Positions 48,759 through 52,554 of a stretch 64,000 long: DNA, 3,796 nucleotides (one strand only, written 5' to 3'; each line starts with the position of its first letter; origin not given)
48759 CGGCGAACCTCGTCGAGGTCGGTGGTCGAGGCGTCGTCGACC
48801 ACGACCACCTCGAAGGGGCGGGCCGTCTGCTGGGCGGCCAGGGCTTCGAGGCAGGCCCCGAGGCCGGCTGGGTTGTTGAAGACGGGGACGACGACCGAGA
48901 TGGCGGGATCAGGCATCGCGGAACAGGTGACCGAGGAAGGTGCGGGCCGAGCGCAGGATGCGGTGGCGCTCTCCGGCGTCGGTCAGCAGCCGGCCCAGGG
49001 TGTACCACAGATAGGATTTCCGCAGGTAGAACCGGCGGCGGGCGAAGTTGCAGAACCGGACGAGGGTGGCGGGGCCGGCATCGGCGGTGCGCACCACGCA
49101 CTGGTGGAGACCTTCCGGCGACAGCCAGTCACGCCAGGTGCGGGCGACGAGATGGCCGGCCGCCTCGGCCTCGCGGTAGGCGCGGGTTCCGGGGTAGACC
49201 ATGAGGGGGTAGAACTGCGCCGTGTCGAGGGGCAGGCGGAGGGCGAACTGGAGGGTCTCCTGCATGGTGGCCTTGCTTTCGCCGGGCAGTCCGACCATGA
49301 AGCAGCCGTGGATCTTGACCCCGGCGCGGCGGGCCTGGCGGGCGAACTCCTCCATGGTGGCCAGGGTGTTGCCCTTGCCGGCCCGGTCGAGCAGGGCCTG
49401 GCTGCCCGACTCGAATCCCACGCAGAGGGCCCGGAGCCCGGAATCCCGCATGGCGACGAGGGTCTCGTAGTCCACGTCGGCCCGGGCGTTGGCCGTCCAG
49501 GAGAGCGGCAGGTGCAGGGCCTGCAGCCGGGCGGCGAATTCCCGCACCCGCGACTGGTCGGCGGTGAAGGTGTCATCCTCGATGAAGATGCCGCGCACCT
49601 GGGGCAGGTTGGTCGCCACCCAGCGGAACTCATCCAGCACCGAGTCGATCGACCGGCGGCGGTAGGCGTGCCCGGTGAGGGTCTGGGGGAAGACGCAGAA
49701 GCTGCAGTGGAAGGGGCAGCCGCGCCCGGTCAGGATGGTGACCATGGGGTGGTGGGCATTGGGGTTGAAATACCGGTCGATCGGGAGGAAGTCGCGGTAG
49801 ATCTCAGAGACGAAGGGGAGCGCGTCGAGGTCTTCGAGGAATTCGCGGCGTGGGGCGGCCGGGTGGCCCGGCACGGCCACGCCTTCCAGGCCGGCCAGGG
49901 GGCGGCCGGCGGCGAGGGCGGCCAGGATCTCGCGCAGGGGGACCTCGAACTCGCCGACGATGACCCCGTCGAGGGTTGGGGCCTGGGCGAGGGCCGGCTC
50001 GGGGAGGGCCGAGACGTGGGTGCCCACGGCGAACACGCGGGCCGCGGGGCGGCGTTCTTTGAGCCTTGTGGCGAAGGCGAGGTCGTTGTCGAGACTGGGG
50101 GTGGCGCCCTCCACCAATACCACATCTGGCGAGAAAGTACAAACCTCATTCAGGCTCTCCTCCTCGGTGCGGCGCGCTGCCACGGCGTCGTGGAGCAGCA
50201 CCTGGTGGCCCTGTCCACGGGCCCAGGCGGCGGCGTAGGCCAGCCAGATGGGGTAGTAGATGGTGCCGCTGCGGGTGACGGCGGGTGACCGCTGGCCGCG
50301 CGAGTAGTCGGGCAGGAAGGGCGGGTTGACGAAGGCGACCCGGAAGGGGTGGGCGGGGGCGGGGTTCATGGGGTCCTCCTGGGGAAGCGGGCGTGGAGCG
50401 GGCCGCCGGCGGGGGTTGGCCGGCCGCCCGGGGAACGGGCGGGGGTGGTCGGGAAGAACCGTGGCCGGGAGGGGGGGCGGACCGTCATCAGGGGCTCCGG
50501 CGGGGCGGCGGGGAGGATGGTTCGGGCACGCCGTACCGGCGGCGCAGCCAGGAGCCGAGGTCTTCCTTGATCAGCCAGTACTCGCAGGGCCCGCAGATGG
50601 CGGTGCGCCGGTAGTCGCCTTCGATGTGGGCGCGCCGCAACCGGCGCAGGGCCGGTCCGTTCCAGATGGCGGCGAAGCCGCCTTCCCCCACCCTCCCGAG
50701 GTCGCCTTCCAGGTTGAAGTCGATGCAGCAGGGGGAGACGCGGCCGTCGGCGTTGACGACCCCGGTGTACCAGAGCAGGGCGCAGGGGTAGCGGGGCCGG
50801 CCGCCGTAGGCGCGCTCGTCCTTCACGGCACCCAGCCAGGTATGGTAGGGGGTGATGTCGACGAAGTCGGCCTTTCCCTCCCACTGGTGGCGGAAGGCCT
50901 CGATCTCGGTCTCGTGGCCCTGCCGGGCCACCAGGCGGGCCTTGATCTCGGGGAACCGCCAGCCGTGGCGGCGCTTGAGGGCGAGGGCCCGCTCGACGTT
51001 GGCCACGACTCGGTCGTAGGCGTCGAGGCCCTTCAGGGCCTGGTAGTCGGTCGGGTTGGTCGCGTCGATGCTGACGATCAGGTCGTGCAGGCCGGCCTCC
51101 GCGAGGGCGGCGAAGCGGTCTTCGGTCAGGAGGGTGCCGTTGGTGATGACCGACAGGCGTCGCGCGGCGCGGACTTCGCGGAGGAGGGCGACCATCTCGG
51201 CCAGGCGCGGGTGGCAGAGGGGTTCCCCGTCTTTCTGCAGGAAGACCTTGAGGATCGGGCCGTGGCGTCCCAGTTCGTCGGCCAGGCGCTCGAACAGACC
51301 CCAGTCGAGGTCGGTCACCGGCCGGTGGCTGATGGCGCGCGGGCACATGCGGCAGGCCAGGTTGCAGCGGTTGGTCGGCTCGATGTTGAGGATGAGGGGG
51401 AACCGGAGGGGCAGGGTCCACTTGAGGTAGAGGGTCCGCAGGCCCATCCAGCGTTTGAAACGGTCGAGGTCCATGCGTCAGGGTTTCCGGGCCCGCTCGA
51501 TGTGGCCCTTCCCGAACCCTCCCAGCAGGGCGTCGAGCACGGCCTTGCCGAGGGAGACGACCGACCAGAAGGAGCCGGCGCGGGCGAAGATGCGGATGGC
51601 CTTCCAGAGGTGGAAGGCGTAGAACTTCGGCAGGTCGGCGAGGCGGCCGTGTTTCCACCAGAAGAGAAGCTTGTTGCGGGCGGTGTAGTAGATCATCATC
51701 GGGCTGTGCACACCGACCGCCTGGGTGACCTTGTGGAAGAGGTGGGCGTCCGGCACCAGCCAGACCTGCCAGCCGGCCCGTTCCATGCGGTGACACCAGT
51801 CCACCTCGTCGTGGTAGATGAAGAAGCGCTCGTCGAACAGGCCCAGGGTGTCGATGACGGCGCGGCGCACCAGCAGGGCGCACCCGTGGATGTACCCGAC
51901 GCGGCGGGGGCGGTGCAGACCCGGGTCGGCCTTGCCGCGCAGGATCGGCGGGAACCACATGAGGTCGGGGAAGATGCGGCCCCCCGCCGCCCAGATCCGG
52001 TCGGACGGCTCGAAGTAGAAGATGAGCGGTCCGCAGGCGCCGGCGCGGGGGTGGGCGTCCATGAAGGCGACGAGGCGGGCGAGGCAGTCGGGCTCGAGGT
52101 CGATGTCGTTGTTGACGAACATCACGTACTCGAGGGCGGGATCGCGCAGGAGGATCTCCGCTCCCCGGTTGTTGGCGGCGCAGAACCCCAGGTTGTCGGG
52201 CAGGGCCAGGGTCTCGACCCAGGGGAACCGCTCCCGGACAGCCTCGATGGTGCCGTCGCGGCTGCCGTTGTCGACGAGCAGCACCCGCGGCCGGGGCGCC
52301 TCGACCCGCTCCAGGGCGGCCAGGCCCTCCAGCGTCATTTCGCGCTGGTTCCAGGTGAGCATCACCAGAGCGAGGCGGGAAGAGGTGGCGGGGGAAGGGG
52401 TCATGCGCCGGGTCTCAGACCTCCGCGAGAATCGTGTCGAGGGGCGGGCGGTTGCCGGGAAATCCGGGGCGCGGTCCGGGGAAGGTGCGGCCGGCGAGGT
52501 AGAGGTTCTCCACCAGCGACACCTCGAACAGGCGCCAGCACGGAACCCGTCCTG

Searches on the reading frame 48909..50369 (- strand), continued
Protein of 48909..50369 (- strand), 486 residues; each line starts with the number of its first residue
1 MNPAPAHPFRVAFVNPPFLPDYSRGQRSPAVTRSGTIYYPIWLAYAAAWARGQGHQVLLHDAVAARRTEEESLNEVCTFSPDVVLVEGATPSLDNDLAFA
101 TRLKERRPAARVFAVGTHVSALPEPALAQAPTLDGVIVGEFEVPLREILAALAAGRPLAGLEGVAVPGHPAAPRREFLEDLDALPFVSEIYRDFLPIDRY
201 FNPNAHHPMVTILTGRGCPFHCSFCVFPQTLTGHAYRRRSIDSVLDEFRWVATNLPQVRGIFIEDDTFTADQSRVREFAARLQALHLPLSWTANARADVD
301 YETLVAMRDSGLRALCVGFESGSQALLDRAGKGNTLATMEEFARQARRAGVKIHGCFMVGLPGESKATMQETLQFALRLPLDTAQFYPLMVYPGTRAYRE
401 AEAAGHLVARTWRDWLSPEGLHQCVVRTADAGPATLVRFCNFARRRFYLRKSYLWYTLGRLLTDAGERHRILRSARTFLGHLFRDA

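Call 36: search_solved_structures(query=window:48909-50369:-, max_evalue=0.0001)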
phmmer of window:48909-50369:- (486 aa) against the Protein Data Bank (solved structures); distinct sequences matched with E-value up to 0.0001: 4.
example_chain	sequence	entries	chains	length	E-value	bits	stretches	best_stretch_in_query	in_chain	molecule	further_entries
6fd2_B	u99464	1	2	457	1.2e-21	80.4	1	65-405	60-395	Putative apramycin biosynthetic oxidoreductase 4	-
9ccb_A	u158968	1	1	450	6.1e-13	51.7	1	194-396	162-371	Radical SAM core domain-containing protein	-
7kdx_A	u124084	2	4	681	1.2e-07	34.2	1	80-269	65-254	Methyltransferase TokK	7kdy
6wte_A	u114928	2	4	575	2.6e-05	26.5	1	209-384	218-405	B12-binding domain-containing protein | Tryptophan-C2-methyltransferase containing B12-binding domain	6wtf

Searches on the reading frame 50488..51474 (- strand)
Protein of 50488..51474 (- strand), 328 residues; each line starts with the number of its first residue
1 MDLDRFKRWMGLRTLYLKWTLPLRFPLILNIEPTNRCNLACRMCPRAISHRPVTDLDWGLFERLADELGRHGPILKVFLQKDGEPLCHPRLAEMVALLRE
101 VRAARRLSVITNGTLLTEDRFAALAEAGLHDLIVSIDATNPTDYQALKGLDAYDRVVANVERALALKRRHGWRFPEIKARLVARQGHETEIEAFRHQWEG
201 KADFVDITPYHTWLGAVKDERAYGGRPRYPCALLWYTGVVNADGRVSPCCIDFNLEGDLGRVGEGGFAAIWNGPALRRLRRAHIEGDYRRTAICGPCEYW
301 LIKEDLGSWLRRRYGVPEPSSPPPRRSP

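Call 5: search_protein_families(library=pfam, proteins=[window:50488-51474:-], max_evalue=0.1)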
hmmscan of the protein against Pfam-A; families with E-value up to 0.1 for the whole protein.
window:50488-51474:- (328 aa): 2 families
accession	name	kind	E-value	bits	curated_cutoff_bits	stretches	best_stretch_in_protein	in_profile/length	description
PF04055.27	Radical_SAM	-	1.4e-19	71.3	29.5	1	31-166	1-139/166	Radical SAM superfamily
PF13186.11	SPASM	-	7.3e-12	45.8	21.5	1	231-297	1-66/67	Iron-sulfur cluster-binding domain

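Call 7: search_protein_families(library=ncbifam, proteins=[window:50488-51474:-], max_evalue=0.01)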
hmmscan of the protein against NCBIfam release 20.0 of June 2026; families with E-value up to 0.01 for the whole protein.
window:50488-51474:- (328 aa): 45 families (the best 25 are shown)
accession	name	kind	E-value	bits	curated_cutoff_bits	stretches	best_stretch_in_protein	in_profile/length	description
TIGR04317.1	W_rSAM_matur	equivalog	2.7e-28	99.1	380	1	29-191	6-164/349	tungsten cofactor oxidoreductase radical SAM maturase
TIGR04311.1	rSAM_Geo_metal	subfamily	9.6e-24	84.2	400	1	25-169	1-141/423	radical SAM/SPASM family putative metalloenzyme maturase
TIGR04321.1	spiroSPASM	subfamily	6.6e-21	74.6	250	1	24-300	228-505/510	spiro-SPASM protein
NF033640.1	N_Twi_rSAM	subfamily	2.5e-18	66.4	170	2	28-166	112-268/398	twitch domain-containing radical SAM protein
TIGR04250.1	SCM_rSAM_ScmE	equivalog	1.3e-16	60.5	400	1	28-161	4-135/358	SynChlorMet cassette radical SAM/SPASM protein ScmE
TIGR02666.1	moaA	equivalog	1.5e-16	60.3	284.05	1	33-167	16-154/336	GTP 3',8-cyclase MoaA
TIGR04055.1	rSAM_NirJ2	equivalog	3.2e-14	53.2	500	1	31-161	4-131/326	putative heme d1 biosynthesis radical SAM protein NirJ2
TIGR02668.1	moaA_archaeal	equivalog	5.9e-14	51.7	325.25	1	30-165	13-145/303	GTP 3',8-cyclase MoaA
TIGR04347.1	pseudo_SAM_Halo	equivalog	1.2e-13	51.1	525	1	32-174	43-182/390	TIGR04347 family pseudo-SAM/SPASM protein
NF001199.0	PRK00164.2-1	equivalog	2.7e-13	49.8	231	1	29-165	14-147/308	GTP 3',8-cyclase MoaA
TIGR03470.1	HpnH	equivalog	3.8e-11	42.6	225.05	1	24-165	25-160/318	adenosyl-hopene transferase HpnH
TIGR04545.1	rSAM_ahbD_hemeb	equivalog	4.5e-11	42.8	500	1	31-160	4-131/339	heme b synthase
TIGR04133.1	rSAM_w_lipo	hypoth_equivalog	1.3e-10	40.7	425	1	31-161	28-158/350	TIGR04133 family radical SAM/SPASM protein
TIGR02109.1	PQQ_syn_pqqE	equivalog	1.6e-10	40.4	381.35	1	25-157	5-135/358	pyrroloquinoline quinone biosynthesis protein PqqE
TIGR03962.1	mycofact_rSAM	equivalog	3.5e-10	39.6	265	1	23-163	8-144/339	mycofactocin radical SAM maturase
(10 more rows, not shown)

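Call 37: search_solved_structures(query=window:50488-51474:-, max_evalue=0.0001)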
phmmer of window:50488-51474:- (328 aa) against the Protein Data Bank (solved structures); distinct sequences matched with E-value up to 0.0001: 6.
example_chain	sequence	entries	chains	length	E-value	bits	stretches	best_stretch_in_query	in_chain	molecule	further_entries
4m7s_A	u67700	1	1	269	1.7e-16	63.3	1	28-140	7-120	BtrN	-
4m7t_A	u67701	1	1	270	1.8e-16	63.2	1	28-140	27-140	BtrN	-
7vob_C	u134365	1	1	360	8.3e-07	31.4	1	34-144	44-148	Cytosylglucuronate decarboxylase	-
7voc_C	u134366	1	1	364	8.5e-07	31.4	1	34-144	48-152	Cytosylglucuronate decarboxylase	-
7tol_A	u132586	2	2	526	2.3e-06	29.9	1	27-151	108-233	glycerol dibiphytanyl glycerol tetraether - macrocyclic archaeol synthase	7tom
1tv7_A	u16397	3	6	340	9.1e-05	24.7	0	29-149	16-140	Molybdenum cofactor biosynthesis protein A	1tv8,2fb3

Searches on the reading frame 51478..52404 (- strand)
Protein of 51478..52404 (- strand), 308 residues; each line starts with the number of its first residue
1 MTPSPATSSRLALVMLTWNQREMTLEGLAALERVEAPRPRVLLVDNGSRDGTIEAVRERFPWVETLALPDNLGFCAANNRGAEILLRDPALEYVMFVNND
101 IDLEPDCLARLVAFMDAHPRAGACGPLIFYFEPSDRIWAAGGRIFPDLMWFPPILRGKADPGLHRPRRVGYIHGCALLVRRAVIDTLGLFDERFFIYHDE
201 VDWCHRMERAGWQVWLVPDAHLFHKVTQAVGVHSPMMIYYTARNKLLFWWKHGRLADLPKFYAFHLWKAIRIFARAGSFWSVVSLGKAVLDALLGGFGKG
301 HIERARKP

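Call 5: search_protein_families(library=pfam, proteins=[window:51478-52404:-], max_evalue=0.1)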
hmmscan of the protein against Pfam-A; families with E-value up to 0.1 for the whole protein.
window:51478-52404:- (308 aa): 4 families
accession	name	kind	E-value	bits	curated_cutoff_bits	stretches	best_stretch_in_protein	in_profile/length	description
PF00535.33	Glycos_transf_2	-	2.1e-17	64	23.3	1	14-183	3-164/168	Glycosyl transferase family 2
PF13641.12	Glyco_tranf_2_3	-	8.2e-08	33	27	1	11-221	3-208/230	Glycosyltransferase like family 2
PF13632.12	Glyco_trans_2_3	-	8.4e-08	32.7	27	1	93-228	1-127/198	Glycosyl transferase family group 2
PF10111.15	Glyco_tranf_2_2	-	0.016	15.1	27.3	0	37-113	28-104/276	Glycosyltransferase like family 2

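Call 7: search_protein_families(library=ncbifam, proteins=[window:51478-52404:-], max_evalue=0.01)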
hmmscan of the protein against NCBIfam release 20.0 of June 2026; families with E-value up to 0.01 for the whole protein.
window:51478-52404:- (308 aa): 12 families
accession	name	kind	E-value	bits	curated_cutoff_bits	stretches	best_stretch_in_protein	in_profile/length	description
TIGR01556.1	rhamnosyltran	subfamily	5e-21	75.1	200.55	1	38-248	21-235/281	rhamnosyltransferase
TIGR03965.1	mycofact_glyco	equivalog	4.6e-20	71.9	280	1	10-227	75-283/467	mycofactocin biosynthesis glycosyltransferase MftF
NF041875.1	EPS_EpsD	equivalog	3.3e-11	43.2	370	1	12-226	2-208/325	exopolysaccharide biosynthesis glycosyltransferase EpsD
NF038299.1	EPS_HpsN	equivalog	2e-09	36.9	425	1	165-234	158-230/317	hormogonium polysaccharide biosynthesis glycosyltransferase HpsN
NF038302.1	EPS_HpsE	equivalog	5.6e-08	32.1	300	1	24-228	19-226/307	hormogonium polysaccharide biosynthesis glycosyltransferase HpsE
TIGR03937.1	PgaC_IcaA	equivalog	7.5e-06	25.2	422.3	1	10-124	46-159/407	poly-beta-1,6-N-acetyl-D-glucosamine synthase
NF050113.1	gal_furan_GlfT1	equivalog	0.00019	20.9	330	0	178-220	160-202/290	galactofuranosyltransferase GlfT1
NF007482.0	PRK10073.1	equivalog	0.0004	19.5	423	1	8-114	5-109/334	glycosyltransferase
NF050819.1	PolSacchBiosHfsG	equivalog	0.00084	18.6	500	1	11-210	12-204/302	polysaccharide biosynthesis protein HfsG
NF003955.0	PRK05454.1-1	equivalog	0.003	15.4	1037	0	92-123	350-381/855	glucans biosynthesis glucosyltransferase MdoH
NF003960.0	PRK05454.2-3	equivalog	0.0053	15.2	829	0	92-123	256-287/659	glucans biosynthesis glucosyltransferase MdoH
TIGR04283.1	glyco_like_mftF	equivalog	0.0096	15.5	182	0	15-192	5-155/221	TIGR04283 family arsenosugar biosynthesis glycosyltransferase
